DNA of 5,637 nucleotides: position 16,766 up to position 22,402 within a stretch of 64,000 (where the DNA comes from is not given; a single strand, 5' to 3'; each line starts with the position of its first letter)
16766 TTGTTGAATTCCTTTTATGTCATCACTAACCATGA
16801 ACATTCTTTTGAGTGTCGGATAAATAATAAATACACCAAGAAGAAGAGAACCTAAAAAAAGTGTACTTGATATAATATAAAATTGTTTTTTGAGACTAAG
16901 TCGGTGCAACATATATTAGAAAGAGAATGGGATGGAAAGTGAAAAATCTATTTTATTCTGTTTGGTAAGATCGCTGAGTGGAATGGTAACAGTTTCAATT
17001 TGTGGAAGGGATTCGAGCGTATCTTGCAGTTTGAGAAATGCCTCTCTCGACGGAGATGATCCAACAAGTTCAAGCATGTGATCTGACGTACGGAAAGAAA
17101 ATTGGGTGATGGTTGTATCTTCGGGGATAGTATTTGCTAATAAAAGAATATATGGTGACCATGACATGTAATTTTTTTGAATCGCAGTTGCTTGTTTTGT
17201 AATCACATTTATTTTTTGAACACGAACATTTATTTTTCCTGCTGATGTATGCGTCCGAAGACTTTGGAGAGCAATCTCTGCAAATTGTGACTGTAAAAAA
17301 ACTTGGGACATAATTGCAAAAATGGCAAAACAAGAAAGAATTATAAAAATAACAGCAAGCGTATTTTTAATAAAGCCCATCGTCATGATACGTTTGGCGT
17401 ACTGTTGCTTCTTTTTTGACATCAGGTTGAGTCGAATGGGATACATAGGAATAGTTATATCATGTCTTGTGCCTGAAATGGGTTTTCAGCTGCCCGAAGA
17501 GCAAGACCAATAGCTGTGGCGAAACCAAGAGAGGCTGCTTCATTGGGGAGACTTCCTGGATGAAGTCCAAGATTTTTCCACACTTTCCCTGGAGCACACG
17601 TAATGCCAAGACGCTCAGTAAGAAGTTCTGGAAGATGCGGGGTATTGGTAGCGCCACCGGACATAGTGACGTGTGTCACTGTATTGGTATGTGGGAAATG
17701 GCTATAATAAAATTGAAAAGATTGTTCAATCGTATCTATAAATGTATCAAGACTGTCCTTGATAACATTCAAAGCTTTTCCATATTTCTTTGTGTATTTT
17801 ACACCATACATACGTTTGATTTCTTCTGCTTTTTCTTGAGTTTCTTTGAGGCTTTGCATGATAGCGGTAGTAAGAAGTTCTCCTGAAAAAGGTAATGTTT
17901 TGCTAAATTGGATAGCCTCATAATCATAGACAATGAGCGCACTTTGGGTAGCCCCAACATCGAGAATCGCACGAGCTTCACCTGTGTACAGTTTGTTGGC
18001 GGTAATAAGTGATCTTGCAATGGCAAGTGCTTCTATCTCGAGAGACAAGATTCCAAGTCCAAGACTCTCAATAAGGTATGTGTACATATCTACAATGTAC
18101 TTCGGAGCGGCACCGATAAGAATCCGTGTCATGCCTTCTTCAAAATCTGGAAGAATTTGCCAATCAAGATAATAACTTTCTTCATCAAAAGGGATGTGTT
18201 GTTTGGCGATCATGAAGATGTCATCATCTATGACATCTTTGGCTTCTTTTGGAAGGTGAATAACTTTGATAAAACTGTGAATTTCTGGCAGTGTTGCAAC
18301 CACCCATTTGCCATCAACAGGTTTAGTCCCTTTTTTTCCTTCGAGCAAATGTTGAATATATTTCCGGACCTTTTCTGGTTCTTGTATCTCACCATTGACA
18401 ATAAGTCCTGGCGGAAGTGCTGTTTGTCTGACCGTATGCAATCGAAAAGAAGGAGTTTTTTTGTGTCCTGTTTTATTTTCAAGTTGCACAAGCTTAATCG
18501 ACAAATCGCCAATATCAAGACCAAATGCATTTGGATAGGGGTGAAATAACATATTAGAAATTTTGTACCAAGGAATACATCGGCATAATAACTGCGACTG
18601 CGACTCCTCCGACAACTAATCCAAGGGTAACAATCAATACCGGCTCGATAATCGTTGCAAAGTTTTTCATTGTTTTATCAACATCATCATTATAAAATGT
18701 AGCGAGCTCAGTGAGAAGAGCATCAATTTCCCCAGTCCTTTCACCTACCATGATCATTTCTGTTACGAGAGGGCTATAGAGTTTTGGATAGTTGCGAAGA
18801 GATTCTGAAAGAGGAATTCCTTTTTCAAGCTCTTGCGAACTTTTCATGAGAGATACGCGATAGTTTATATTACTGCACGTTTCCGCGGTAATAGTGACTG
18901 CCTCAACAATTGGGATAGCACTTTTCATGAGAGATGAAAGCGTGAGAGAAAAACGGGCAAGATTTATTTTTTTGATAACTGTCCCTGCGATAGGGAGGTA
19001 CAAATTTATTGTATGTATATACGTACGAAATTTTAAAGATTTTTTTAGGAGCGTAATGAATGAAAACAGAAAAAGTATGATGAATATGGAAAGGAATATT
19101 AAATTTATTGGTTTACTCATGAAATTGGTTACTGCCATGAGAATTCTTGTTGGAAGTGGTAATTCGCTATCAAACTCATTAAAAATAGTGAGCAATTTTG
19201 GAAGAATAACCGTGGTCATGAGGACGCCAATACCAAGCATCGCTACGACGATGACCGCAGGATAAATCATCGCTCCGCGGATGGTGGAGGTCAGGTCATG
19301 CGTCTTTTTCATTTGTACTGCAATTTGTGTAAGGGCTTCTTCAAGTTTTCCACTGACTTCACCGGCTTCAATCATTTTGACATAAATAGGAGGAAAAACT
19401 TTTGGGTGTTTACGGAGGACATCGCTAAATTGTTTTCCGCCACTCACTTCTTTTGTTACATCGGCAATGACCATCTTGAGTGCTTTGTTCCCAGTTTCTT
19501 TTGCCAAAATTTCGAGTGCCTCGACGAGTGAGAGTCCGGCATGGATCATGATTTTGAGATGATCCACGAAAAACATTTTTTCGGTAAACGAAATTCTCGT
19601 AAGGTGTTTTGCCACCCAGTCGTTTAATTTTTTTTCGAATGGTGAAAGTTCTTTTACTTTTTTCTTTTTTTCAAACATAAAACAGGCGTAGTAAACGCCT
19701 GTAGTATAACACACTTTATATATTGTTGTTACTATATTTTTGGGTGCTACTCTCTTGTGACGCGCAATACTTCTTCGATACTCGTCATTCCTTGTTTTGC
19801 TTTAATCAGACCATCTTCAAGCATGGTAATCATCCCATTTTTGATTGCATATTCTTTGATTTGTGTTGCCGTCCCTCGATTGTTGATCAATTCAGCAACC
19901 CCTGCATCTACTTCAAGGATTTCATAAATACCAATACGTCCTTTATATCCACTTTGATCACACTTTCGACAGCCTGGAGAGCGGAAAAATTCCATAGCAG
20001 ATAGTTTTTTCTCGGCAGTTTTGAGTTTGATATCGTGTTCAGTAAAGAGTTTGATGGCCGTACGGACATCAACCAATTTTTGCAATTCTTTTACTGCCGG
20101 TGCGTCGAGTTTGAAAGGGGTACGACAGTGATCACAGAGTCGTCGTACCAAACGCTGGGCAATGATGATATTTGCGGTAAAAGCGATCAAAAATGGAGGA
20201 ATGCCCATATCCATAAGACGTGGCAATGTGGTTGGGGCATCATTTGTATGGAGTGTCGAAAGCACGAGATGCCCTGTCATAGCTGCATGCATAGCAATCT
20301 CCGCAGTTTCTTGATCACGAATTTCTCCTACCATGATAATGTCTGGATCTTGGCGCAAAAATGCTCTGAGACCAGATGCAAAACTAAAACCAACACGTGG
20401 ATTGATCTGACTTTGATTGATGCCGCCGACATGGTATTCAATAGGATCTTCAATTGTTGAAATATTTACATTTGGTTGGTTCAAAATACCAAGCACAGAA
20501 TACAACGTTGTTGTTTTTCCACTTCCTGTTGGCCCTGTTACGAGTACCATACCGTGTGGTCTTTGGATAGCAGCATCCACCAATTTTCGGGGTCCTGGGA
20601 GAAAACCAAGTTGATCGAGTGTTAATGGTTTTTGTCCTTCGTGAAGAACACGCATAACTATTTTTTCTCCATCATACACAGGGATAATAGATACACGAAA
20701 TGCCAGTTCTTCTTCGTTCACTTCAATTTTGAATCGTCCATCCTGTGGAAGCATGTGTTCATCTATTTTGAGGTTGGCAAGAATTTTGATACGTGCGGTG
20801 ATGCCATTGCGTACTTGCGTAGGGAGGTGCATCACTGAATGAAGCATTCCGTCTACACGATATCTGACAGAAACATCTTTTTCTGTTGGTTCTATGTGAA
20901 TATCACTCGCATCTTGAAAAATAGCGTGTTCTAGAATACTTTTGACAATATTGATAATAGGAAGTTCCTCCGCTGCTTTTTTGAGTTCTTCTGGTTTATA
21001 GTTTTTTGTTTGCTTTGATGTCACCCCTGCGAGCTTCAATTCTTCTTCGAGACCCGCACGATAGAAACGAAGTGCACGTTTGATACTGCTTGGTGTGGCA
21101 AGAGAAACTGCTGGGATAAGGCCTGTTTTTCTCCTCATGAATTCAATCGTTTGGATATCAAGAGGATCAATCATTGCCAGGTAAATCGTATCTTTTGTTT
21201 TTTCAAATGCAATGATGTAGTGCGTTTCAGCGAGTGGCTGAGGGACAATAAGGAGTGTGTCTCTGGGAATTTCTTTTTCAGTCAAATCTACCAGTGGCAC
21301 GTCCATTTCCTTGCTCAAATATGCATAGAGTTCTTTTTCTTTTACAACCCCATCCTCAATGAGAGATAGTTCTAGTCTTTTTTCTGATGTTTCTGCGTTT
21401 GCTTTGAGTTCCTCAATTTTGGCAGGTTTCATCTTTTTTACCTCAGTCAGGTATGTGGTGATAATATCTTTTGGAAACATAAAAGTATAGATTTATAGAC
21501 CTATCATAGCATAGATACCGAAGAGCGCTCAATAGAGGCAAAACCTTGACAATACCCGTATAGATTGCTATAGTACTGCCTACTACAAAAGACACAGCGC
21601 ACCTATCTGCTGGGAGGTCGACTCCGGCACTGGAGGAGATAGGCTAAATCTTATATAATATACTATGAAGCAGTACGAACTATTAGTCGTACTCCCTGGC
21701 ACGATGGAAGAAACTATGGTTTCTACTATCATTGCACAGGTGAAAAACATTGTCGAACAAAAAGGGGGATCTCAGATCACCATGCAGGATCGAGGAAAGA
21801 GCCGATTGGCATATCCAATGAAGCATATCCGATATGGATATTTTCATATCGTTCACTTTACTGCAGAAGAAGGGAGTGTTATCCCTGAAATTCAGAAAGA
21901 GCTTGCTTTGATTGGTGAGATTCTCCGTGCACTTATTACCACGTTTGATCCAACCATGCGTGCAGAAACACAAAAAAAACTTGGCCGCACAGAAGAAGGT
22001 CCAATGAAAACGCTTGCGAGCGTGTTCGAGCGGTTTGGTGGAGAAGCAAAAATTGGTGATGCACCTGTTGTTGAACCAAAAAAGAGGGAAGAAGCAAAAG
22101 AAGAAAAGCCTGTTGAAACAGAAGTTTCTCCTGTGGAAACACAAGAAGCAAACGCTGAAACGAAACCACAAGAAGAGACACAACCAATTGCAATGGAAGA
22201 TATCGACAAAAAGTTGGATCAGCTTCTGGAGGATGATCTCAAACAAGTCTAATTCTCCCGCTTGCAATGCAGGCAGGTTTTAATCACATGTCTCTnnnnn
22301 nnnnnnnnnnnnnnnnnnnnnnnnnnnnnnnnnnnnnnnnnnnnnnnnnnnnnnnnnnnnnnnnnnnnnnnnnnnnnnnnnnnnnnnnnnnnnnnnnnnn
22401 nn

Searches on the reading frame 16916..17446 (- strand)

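Call 30: search_protein_families(library=pfam, proteins=[window:16916-17446:-], max_evalue=0.001)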
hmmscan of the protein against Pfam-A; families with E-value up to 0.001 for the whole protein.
window:16916-17446:- (176 aa): 1 family
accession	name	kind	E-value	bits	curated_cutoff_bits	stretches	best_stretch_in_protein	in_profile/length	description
PF05137.18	PilN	-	0.00018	21.9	22.8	1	103-171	6-75/78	Fimbrial assembly protein (PilN)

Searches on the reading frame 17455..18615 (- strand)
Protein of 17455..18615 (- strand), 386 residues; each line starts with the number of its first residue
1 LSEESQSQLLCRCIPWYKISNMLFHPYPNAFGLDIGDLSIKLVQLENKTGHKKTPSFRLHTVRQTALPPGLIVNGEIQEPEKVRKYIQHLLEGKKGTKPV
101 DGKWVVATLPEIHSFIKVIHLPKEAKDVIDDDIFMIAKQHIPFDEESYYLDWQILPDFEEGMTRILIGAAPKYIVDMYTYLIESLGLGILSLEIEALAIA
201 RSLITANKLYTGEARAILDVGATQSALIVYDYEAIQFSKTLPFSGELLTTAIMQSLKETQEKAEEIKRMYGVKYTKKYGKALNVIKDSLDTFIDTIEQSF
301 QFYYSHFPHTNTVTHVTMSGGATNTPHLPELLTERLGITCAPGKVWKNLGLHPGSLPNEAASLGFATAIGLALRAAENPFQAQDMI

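Call 30: search_protein_families(library=pfam, proteins=[window:17455-18615:-], max_evalue=0.001)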
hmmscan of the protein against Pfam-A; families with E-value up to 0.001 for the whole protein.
window:17455-18615:- (386 aa): 2 families
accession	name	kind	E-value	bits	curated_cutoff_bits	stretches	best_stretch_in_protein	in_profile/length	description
PF11104.14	PilM_2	-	1.8e-34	119.6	27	1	32-375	1-339/340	Type IV pilus assembly protein PilM;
PF14450.12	FtsA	-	1.3e-11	45.4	31.8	1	216-370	1-127/127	Cell division protein FtsA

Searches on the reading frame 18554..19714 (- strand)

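Call 30: search_protein_families(library=pfam, proteins=[window:18554-19714:-], max_evalue=0.001)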
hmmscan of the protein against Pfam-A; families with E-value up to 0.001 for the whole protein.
window:18554-19714:- (386 aa): 1 family
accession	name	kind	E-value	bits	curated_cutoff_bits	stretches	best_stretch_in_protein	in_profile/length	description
PF00482.28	T2SSF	-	1.2e-57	193.7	25.2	2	49-172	1-125/125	Type II secretion system (T2SS), protein F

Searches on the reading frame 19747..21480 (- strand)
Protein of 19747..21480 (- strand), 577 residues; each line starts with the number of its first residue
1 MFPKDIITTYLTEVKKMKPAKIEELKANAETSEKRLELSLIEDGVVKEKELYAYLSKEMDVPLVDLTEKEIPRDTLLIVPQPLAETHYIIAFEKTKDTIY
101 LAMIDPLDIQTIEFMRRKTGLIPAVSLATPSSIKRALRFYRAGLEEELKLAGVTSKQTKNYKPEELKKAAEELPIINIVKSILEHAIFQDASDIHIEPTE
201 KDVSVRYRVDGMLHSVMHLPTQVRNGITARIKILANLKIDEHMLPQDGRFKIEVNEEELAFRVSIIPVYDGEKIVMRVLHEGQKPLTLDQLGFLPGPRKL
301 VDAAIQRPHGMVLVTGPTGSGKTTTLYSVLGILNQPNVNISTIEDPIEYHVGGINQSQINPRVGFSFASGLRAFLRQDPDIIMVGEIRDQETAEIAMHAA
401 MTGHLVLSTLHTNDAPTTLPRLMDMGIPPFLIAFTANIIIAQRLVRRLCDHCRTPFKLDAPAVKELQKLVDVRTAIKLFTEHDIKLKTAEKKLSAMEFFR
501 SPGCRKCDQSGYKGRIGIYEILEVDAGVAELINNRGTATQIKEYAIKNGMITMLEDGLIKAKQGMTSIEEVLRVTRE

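Call 30: search_protein_families(library=pfam, proteins=[window:19747-21480:-], max_evalue=0.001)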
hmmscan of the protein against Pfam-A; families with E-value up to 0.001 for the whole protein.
window:19747-21480:- (577 aa): 2 families
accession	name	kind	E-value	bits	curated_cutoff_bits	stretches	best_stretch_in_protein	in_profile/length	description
PF00437.27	T2SSE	-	4.2e-133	444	24.9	1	170-573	3-370/370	Type II/IV secretion system protein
PF05157.20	MshEN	-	5.9e-13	49.1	23.1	1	60-141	2-84/90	MshEN domain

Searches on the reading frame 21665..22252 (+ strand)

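Call 30: search_protein_families(library=pfam, proteins=[window:21665-22252:+], max_evalue=0.001)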
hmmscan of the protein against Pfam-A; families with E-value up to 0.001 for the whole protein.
window:21665-22252:+ (195 aa): 1 family
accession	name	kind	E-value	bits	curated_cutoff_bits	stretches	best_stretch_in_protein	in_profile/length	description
PF01250.22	Ribosomal_S6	-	3.9e-17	62.6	27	1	3-92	1-89/90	Ribosomal protein S6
